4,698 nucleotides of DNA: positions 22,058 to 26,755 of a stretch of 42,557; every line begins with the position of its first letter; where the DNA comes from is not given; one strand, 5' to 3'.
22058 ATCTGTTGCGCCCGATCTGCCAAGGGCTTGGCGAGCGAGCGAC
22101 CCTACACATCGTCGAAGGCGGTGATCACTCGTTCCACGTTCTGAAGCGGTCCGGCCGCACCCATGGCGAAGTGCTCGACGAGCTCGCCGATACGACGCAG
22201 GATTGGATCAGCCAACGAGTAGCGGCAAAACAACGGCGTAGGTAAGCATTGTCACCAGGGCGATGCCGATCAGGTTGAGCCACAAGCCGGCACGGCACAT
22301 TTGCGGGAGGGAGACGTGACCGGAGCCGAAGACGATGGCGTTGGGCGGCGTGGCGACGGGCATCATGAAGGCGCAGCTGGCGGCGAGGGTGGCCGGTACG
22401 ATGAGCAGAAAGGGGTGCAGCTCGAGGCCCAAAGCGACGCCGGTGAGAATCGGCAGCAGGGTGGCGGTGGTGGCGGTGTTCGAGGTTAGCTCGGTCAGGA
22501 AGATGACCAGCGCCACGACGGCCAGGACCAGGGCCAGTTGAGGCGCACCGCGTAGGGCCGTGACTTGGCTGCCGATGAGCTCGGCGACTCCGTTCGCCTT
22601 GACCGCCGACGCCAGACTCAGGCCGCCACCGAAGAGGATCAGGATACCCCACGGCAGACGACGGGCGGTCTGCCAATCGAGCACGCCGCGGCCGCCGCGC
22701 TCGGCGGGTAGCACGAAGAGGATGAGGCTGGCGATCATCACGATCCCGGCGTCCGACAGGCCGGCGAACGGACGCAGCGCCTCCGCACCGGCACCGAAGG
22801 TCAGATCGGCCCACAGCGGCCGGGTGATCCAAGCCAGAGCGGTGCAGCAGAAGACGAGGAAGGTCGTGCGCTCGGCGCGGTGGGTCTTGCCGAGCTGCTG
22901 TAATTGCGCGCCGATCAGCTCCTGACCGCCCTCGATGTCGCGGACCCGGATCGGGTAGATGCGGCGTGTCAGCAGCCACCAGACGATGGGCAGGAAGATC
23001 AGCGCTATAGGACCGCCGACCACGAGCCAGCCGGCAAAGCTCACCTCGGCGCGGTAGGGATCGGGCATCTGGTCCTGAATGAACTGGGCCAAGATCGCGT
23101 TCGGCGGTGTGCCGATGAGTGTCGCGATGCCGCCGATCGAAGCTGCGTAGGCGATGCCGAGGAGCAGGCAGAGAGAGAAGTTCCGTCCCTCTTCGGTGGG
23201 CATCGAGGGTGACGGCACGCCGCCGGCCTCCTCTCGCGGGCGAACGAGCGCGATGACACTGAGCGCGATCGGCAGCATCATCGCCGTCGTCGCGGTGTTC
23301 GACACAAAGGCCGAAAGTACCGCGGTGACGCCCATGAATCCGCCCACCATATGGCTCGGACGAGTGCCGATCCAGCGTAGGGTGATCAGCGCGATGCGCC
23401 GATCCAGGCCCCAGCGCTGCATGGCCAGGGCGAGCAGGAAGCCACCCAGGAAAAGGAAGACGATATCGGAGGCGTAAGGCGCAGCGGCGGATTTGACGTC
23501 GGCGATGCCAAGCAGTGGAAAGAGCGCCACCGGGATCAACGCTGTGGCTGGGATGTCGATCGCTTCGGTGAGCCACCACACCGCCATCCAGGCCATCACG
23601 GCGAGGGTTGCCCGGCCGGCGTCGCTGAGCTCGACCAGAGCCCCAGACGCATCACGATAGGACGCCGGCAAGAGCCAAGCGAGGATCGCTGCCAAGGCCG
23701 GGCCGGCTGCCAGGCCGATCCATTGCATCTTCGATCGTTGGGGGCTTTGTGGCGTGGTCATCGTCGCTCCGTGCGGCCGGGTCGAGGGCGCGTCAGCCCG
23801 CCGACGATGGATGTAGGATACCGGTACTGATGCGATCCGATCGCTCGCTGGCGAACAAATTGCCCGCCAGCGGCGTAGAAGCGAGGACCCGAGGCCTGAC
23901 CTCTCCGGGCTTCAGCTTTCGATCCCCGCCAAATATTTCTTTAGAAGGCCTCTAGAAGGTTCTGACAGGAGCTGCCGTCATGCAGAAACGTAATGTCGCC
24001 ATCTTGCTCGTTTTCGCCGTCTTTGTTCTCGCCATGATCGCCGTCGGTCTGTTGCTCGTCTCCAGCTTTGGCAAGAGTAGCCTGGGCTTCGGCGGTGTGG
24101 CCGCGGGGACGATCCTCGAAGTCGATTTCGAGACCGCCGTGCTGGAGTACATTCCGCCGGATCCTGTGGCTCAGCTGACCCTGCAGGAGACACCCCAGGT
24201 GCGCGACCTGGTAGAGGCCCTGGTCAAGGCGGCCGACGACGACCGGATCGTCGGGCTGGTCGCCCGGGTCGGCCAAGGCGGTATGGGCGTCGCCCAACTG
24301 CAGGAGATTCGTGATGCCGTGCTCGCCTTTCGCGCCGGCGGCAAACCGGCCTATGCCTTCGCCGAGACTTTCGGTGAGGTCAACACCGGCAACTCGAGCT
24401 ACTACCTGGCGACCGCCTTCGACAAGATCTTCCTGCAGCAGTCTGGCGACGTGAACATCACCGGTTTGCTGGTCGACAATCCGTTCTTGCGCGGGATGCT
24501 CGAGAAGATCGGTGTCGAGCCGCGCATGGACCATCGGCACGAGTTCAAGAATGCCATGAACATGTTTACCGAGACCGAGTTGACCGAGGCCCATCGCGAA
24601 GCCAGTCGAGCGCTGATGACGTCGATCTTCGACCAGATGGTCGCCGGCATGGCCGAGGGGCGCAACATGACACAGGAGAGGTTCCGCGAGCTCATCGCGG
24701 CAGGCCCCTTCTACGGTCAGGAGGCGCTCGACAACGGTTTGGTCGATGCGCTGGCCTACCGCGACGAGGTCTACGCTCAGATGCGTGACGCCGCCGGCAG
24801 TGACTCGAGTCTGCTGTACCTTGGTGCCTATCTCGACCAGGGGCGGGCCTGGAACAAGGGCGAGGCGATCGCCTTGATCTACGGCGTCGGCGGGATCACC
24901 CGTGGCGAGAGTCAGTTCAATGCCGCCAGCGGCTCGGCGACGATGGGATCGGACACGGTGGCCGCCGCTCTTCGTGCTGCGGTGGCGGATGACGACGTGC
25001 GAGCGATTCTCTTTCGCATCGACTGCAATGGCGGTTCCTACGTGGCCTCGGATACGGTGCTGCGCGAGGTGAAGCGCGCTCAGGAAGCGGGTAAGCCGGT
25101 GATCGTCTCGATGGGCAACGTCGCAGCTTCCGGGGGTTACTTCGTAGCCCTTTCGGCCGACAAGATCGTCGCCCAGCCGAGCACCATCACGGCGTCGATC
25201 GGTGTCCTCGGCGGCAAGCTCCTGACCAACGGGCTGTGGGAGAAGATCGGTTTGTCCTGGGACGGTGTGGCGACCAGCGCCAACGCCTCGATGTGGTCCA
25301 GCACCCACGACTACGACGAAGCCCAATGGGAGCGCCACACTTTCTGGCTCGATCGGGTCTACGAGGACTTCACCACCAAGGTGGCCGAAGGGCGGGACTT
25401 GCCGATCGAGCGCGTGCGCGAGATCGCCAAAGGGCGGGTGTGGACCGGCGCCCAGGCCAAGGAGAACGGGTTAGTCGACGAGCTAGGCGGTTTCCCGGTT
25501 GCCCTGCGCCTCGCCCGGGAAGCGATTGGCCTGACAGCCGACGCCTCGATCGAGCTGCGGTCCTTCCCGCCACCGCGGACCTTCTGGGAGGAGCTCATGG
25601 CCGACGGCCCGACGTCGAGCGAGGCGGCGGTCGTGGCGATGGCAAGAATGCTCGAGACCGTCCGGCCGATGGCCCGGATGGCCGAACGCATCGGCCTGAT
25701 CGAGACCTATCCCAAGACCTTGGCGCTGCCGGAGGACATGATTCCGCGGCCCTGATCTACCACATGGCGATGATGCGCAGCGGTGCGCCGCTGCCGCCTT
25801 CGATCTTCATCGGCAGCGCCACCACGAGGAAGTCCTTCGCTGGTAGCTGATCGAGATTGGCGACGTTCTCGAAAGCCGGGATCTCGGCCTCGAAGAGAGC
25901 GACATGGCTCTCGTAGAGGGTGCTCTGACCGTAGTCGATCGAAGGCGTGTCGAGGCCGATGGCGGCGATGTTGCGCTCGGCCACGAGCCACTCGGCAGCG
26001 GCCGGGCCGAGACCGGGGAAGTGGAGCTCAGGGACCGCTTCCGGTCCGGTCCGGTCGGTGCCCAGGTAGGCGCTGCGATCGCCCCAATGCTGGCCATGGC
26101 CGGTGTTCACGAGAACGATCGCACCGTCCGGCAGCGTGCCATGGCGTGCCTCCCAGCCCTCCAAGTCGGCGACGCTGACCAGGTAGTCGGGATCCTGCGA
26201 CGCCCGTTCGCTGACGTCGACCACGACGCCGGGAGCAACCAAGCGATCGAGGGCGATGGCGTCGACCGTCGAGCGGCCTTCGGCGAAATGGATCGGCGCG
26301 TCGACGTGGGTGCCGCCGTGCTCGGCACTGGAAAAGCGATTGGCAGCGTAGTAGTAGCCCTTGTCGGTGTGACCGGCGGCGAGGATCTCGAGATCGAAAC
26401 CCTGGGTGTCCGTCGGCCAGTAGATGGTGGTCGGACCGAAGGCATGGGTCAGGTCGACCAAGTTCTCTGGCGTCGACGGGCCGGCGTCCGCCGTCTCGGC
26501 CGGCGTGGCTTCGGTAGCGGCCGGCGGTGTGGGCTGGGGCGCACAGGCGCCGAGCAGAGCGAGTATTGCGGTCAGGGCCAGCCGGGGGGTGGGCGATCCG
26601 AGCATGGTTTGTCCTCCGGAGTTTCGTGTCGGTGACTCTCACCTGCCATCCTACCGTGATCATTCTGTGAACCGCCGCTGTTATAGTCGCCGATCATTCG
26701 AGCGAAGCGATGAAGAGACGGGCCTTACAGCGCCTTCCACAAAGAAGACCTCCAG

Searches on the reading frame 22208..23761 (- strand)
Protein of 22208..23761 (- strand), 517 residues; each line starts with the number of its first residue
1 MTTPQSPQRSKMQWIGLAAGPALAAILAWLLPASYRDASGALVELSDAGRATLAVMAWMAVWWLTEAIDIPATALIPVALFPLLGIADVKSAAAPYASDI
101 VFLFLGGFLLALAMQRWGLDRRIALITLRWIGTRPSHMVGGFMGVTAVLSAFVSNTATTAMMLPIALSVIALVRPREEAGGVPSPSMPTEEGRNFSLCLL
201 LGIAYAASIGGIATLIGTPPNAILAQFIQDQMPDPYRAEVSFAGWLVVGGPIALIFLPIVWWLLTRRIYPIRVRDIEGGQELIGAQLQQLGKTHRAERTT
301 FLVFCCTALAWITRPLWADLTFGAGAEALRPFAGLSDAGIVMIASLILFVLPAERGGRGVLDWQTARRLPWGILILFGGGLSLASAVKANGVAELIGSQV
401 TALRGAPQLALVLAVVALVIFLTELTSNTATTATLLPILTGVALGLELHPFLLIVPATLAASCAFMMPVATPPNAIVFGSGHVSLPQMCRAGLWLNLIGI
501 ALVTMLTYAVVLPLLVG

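Call 6: search_protein_families(library=pfam, proteins=[window:22208-23761:-], max_evalue=0.01)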
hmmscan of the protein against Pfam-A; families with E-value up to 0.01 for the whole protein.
window:22208-23761:- (517 aa): 2 families
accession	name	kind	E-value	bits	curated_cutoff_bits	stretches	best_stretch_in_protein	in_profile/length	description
PF00939.25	Na_sulph_symp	-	1.7e-70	238.8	27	1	45-507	26-462/472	Sodium:sulfate symporter transmembrane region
PF03600.22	CitMHS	-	3.1e-55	188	31.9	1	61-454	2-332/336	Citrate transporter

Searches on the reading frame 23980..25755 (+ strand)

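Call 6: search_protein_families(library=pfam, proteins=[window:23980-25755:+], max_evalue=0.01)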
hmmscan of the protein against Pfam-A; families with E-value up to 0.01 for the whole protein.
window:23980-25755:+ (591 aa): 4 families
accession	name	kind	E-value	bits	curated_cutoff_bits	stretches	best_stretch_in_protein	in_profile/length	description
PF01343.23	Peptidase_S49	-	1.1e-71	240.3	24.9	2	367-516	2-151/154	Peptidase family S49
PF25145.1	NfeD1b_N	-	0.00069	19.7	40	1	336-403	27-91/189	NfeD1b, N-terminal domain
PF01972.22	SDH_protease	-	0.0057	16.1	31.3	1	324-403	78-151/286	ClpP-like SDH-type serine proteinase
PF00574.28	CLP_protease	-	0.0091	16.3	20.2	0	324-395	30-98/182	Clp protease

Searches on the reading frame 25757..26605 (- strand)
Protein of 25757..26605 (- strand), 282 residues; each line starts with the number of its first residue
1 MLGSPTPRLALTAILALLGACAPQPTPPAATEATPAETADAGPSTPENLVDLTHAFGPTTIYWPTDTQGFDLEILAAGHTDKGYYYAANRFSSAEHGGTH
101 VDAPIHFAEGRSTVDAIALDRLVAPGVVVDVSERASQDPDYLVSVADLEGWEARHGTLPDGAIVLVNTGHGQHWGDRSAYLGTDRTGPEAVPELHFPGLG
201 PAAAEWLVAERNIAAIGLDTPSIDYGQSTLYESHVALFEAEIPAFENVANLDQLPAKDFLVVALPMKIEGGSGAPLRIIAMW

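Call 6: search_protein_families(library=pfam, proteins=[window:25757-26605:-], max_evalue=0.01)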
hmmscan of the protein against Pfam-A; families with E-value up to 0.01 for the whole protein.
window:25757-26605:- (282 aa): 1 family
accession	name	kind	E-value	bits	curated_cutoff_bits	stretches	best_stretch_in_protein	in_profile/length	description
PF04199.19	Cyclase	-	4.4e-45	153.8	23.1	1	50-224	1-141/142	Putative cyclase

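Call 54: search_protein_families(library=ncbifam, proteins=[window:25757-26605:-], max_evalue=0.001)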
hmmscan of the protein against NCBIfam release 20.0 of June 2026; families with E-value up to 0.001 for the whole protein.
window:25757-26605:- (282 aa): 1 family
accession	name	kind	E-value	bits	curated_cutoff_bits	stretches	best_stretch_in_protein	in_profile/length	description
TIGR03035.1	trp_arylform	equivalog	2.3e-22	80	223.05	2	194-279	119-202/206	arylformamidase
